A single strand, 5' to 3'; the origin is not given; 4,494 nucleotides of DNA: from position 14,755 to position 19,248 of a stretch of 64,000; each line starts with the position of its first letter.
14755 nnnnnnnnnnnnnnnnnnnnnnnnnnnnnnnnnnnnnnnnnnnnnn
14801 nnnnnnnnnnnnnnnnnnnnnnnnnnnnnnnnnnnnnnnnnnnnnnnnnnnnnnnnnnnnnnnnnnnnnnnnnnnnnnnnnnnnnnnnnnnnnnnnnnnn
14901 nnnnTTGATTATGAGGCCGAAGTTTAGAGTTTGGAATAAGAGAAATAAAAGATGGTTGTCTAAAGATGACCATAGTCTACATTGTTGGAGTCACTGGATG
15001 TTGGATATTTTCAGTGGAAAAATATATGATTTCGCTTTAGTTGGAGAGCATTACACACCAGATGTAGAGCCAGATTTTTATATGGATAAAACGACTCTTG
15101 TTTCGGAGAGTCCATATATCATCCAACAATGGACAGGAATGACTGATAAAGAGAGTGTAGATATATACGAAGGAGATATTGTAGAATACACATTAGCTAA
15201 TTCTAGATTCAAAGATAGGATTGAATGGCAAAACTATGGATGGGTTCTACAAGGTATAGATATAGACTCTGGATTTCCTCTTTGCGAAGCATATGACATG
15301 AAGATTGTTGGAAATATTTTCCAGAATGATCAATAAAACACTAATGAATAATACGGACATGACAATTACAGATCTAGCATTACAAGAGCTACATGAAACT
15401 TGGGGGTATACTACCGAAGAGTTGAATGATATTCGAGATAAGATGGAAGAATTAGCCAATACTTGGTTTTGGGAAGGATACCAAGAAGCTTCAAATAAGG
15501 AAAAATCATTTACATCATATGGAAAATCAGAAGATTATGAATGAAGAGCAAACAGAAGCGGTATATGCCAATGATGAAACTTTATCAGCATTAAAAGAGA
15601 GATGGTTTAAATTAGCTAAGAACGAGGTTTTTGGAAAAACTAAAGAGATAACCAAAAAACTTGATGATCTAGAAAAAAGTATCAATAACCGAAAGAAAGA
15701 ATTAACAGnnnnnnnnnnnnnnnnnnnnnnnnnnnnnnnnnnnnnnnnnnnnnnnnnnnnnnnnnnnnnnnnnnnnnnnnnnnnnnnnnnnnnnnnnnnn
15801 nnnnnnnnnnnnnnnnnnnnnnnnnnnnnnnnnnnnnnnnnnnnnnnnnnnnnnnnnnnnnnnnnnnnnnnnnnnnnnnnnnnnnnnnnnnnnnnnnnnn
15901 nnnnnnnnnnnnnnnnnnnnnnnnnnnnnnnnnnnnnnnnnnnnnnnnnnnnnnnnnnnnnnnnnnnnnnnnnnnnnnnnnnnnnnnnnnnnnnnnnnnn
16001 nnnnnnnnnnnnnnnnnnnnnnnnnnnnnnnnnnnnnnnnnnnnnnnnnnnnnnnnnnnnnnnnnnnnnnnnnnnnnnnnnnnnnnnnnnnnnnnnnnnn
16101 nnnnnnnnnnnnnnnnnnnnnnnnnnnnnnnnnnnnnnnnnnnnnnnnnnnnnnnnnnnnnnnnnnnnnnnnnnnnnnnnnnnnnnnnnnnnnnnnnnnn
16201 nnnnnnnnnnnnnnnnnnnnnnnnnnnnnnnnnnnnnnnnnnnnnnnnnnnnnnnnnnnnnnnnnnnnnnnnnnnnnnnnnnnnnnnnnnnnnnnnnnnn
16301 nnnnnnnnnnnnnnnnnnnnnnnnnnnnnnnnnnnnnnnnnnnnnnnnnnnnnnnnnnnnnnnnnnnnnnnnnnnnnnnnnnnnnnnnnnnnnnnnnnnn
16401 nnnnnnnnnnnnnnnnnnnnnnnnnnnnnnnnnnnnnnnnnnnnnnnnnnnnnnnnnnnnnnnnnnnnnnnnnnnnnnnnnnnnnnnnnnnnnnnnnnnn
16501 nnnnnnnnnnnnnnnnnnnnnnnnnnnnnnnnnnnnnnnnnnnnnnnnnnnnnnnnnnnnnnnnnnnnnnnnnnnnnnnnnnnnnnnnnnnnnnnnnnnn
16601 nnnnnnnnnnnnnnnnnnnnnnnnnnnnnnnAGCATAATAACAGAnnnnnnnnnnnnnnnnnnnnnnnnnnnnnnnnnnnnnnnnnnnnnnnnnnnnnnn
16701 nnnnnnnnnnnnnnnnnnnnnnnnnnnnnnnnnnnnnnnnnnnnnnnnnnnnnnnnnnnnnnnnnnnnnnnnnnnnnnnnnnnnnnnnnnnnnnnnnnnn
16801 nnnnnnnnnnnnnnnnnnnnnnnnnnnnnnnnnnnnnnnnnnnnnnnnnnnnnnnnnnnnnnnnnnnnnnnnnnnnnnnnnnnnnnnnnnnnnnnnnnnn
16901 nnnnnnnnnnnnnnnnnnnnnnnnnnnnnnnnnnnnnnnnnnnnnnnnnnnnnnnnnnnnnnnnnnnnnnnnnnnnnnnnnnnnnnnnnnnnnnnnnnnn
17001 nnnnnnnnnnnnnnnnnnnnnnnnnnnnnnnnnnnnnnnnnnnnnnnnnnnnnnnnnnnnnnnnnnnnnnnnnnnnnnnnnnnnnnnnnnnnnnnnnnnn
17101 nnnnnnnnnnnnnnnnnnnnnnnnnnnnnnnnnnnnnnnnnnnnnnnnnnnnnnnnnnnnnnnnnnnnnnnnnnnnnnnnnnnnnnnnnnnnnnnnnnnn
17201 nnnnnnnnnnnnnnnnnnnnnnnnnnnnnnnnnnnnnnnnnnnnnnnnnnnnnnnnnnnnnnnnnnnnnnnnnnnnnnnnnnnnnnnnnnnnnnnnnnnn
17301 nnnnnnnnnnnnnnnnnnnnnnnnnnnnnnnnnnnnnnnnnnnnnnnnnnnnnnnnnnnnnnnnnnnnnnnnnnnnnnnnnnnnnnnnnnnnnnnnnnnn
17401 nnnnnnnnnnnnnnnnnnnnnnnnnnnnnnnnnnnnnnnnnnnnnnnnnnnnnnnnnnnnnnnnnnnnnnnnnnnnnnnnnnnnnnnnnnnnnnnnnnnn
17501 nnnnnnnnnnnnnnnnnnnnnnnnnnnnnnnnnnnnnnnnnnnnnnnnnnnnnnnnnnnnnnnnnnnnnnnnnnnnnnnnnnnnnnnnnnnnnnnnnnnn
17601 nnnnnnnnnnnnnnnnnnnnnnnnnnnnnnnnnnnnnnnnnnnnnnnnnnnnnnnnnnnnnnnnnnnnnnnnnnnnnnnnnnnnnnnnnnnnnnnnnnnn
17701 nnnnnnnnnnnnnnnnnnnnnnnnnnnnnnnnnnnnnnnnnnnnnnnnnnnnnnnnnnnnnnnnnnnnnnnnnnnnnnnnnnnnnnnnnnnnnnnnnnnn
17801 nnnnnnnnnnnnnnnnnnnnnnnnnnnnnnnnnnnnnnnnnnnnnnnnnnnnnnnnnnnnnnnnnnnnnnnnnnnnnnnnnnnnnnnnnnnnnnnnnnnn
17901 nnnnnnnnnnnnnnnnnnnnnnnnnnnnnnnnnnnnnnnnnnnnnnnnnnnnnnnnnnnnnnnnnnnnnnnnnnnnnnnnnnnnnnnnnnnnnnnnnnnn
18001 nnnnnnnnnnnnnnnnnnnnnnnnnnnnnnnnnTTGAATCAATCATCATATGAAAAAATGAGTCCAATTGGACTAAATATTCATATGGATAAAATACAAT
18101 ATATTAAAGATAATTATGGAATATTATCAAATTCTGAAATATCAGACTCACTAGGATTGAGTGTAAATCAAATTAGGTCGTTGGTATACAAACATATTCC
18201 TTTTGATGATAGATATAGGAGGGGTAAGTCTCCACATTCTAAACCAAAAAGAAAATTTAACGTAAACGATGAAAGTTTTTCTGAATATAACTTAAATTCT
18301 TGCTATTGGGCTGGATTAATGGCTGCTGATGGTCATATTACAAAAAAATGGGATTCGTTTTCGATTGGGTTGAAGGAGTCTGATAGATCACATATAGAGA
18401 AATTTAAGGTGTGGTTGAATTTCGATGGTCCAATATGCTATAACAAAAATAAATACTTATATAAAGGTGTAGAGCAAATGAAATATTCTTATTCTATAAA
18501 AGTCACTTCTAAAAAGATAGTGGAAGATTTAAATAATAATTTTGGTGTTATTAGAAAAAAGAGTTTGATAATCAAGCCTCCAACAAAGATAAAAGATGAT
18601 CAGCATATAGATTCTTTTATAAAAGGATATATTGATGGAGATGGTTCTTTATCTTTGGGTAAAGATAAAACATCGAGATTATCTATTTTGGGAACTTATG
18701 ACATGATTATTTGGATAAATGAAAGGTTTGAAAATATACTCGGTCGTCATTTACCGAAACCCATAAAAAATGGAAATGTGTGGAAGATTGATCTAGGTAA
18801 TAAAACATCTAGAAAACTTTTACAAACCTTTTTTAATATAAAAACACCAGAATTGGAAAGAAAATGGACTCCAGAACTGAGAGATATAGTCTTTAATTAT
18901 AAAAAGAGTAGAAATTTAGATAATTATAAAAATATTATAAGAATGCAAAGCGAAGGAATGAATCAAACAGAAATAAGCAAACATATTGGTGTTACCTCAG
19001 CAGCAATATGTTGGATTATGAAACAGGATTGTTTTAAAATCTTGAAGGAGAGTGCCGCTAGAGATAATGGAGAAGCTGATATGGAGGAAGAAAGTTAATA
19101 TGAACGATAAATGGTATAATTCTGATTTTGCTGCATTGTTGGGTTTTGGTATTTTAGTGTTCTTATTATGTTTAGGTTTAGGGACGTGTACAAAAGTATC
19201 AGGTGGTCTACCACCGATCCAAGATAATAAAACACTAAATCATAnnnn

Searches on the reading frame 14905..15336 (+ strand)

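Call 69: search_protein_families(library=pfam, proteins=[window:14905-15336:+], max_evalue=0.01)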
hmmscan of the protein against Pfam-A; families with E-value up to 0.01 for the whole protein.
window:14905-15336:+ (143 aa): 1 family
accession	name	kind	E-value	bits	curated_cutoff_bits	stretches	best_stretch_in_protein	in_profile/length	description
PF09643.15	YopX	-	5.9e-15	55.9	22.4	1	6-141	1-123/128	YopX protein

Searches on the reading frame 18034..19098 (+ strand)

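Call 7: search_protein_families(library=pfam, proteins=[window:18034-19098:+], max_evalue=0.01)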
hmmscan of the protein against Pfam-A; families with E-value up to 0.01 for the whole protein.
window:18034-19098:+ (354 aa): 2 families
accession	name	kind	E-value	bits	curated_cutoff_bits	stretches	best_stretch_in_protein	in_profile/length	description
PF14528.11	LAGLIDADG_3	-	6.1e-07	30.1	22.5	0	91-128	6-43/82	LAGLIDADG-like domain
PF13412.12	HTH_24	-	0.00062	19.7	21.9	0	22-48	10-35/48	Winged helix-turn-helix DNA-binding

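Call 8: search_protein_families(library=phrogs, proteins=[window:18034-19098:+], max_evalue=0.001)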
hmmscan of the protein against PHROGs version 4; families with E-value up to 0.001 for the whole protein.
window:18034-19098:+ (354 aa): 5 families
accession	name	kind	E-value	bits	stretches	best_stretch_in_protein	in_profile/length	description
phrog_4645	-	DNA, RNA and nucleotide metabolism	3.6e-33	116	1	35-277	61-296/308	endonuclease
phrog_7061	-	DNA, RNA and nucleotide metabolism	0.00011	23.7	1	300-331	36-67/70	HTH DNA binding protein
phrog_3855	-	DNA, RNA and nucleotide metabolism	0.00012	23.5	0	293-331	64-102/115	HTH DNA binding protein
phrog_323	-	transcription regulation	0.00034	21.2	0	20-54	153-188/319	transcriptional regulator, D5-like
phrog_57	-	head and packaging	0.00094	20.1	0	303-335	7-39/199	terminase small subunit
